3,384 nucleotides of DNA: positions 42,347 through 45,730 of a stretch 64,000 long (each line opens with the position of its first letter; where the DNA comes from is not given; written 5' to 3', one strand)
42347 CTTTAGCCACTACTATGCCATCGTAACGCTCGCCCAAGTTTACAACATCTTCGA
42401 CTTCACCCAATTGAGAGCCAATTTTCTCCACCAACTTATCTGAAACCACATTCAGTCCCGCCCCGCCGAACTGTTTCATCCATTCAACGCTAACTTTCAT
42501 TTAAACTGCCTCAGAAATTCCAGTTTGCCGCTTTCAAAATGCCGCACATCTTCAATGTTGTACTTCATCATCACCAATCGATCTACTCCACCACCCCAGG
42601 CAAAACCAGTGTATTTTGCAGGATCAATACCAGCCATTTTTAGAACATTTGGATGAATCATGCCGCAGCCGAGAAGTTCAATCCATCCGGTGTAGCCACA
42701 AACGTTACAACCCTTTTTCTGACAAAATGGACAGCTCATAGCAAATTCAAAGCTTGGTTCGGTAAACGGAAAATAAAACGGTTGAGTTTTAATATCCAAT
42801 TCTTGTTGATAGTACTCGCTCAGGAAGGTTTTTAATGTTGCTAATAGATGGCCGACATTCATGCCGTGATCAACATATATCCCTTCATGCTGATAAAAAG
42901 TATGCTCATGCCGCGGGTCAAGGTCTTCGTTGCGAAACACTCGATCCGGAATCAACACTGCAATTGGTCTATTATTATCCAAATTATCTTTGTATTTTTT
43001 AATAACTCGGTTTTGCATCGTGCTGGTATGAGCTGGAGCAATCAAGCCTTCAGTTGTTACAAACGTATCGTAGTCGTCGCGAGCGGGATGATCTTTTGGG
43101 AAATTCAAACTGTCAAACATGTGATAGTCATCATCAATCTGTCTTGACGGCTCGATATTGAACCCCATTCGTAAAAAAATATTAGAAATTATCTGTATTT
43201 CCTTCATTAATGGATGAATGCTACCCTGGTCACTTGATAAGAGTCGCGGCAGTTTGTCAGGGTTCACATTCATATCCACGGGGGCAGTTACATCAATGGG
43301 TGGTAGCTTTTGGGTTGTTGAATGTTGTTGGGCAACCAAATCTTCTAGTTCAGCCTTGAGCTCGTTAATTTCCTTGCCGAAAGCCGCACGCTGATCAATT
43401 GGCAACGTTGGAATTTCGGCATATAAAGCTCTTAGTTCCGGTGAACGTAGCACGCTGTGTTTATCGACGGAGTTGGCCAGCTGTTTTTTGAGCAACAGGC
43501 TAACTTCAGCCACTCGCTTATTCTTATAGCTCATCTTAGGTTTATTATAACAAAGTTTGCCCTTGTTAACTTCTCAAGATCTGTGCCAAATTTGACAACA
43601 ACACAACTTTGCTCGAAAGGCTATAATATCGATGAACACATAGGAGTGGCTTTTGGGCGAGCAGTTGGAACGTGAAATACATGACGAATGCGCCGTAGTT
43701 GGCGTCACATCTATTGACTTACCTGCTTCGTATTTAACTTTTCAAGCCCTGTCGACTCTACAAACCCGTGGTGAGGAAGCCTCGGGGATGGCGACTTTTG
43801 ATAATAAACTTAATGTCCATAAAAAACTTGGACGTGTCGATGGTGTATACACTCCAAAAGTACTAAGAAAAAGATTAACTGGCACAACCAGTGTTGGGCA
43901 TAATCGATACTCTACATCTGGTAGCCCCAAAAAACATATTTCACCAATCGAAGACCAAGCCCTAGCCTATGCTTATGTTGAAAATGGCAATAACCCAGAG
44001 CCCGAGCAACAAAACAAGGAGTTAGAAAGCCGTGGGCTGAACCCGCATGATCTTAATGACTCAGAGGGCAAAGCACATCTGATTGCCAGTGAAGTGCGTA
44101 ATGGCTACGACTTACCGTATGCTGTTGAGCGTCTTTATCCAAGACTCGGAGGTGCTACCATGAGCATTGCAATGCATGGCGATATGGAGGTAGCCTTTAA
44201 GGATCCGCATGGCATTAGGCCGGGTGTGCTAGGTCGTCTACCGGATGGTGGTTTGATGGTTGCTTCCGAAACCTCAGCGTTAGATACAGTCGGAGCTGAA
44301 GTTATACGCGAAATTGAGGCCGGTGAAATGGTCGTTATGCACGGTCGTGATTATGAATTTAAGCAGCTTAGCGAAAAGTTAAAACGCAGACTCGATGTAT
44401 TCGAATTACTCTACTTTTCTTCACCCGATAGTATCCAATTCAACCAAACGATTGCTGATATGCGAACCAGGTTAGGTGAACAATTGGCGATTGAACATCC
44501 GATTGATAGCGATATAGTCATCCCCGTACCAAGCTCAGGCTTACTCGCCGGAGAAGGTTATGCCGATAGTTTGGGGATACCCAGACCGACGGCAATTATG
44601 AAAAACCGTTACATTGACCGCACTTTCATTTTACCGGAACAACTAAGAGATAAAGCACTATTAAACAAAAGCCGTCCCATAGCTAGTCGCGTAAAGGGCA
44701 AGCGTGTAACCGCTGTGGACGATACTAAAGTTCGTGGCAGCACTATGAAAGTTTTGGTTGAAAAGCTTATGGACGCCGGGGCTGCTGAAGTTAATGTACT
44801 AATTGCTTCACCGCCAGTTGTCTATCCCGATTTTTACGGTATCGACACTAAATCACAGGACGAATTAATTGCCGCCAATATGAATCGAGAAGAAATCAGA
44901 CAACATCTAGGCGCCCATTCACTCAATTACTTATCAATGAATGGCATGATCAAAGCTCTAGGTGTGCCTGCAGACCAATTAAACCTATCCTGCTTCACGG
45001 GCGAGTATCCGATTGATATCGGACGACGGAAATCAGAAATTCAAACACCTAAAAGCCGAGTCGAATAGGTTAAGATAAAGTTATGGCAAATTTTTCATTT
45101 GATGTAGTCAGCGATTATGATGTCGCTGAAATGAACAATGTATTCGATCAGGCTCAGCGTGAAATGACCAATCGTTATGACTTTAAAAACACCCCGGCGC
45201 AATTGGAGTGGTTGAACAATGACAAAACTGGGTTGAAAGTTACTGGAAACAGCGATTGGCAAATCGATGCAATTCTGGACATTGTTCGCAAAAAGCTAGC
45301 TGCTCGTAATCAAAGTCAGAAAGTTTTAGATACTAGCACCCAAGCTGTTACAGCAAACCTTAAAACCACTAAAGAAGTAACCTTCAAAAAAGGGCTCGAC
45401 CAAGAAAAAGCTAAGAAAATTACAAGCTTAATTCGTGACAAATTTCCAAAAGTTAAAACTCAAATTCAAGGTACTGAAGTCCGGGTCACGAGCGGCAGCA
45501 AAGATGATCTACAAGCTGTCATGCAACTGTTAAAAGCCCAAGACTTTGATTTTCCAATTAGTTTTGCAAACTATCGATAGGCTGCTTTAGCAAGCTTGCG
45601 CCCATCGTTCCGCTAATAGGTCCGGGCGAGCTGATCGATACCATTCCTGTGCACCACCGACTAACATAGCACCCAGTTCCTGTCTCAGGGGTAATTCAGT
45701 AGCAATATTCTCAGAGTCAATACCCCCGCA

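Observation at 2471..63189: Systematic '-10 box, then 6-9 nt, then ATG' architecture: most operon-leading genes look leaderless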

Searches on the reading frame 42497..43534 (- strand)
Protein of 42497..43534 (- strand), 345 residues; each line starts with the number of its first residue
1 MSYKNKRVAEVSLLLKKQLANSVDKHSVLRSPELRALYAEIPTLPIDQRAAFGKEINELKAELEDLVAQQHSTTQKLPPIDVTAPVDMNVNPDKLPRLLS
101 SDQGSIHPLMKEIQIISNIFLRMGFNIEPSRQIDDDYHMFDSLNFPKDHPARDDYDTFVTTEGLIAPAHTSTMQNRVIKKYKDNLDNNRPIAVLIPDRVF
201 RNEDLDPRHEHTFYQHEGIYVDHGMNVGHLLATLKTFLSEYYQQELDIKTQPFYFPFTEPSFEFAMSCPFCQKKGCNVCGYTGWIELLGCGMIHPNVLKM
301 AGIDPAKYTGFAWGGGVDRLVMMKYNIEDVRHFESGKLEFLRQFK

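Call 34: find_related_loci(query=window:42497-43534:-, collection=metagenome_contigs, flank=10000)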
Query window:42497-43534:- (345 aa) in metagenome_contigs; peptide patterns used: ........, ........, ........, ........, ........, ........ (x = any residue, [..] = any of these).
112 stretches matched a pattern; 73 encode a relative of the query (tblastn E <= 1e-3); 73 distinct loci.
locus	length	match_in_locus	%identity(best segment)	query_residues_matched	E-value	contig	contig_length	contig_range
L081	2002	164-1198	79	1-345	0e+0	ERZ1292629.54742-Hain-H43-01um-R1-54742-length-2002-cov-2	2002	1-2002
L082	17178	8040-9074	74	1-345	0e+0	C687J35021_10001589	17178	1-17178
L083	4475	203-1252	72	1-344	0e+0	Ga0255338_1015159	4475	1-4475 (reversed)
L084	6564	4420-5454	73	1-345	0e+0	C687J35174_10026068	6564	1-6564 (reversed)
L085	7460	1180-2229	70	1-344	4e-177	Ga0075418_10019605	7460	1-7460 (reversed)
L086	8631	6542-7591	70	1-344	1e-176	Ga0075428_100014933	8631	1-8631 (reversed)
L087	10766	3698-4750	72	1-344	5e-176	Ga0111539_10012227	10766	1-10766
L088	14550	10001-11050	71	1-344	5e-175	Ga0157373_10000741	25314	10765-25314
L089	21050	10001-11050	71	1-344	1e-173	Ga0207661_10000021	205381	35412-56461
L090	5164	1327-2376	69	1-344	7e-176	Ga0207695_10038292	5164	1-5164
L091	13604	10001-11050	68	1-344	7e-171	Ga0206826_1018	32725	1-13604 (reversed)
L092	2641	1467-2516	71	1-344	2e-180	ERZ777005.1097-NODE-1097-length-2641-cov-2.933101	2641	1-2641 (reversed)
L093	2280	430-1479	67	1-344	0e+0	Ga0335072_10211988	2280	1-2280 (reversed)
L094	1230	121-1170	67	1-344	0e+0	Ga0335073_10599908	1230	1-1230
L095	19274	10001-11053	66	2-345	2e-163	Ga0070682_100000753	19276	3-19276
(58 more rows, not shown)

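Call 42: search_protein_families(library=ncbifam, proteins=[window:42497-43534:-], max_evalue=0.00001)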
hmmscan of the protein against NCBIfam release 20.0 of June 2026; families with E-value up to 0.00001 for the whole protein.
window:42497-43534:- (345 aa): 5 families
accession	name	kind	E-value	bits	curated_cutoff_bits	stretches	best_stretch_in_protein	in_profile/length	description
TIGR00468.1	pheS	equivalog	1.6e-72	244.5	237.45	2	168-345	163-323/324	phenylalanine--tRNA ligase subunit alpha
NF003210.0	PRK04172.1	equivalog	1.6e-47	162.5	350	2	169-344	337-491/496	phenylalanine--tRNA ligase subunit alpha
TIGR00469.1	pheS_mito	equivalog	1.3e-28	99.9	258.35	2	244-344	255-343/451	phenylalanine--tRNA ligase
NF051887.1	PheS_related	equivalog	1.6e-27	96.5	300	1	137-344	45-239/349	PheS-related mystery ligase SrmL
TIGR00470.1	sepS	equivalog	6.6e-10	38.1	380.65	1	189-332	206-339/533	O-phosphoserine--tRNA ligase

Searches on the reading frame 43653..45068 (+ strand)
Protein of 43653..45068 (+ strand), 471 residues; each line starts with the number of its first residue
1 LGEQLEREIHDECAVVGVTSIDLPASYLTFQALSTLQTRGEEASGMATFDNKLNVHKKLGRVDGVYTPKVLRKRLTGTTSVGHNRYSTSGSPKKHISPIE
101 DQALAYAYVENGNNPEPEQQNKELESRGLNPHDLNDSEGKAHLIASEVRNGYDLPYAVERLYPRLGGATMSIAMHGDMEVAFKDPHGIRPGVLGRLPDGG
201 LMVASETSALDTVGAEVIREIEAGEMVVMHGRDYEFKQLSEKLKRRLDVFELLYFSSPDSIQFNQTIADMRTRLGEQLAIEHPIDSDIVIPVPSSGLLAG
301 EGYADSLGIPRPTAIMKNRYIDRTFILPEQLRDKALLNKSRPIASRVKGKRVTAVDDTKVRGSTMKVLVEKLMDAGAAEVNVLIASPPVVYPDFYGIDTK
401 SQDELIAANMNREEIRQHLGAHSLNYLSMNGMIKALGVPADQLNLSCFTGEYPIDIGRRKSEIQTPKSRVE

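Call 45: search_protein_families(library=ncbifam, proteins=[window:43653-45068:+], max_evalue=1e-10)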
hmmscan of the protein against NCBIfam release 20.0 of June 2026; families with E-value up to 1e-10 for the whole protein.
window:43653-45068:+ (471 aa): 3 families
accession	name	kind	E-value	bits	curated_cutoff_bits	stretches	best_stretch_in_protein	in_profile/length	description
TIGR01134.1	purF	equivalog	4.1e-101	339.5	350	1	13-453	1-432/432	amidophosphoribosyltransferase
NF001484.0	PRK00331.1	subfamily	9.5e-20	70.5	381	1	13-243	2-230/601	isomerizing glutamine--fructose-6-phosphate transaminase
TIGR01135.1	glmS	equivalog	4.4e-19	68.4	418.05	1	13-244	1-230/607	glutamine--fructose-6-phosphate transaminase (isomerizing)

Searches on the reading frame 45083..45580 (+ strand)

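Call 44: search_protein_families(library=ncbifam, proteins=[window:45083-45580:+], max_evalue=1e-8)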
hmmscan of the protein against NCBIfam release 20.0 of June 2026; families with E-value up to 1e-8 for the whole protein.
window:45083-45580:+ (165 aa): 1 family
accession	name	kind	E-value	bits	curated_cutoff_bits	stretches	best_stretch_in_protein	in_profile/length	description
NF003819.0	PRK05412.1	equivalog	2.2e-52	177.5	146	1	3-165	3-163/164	YajQ family cyclic di-GMP-binding protein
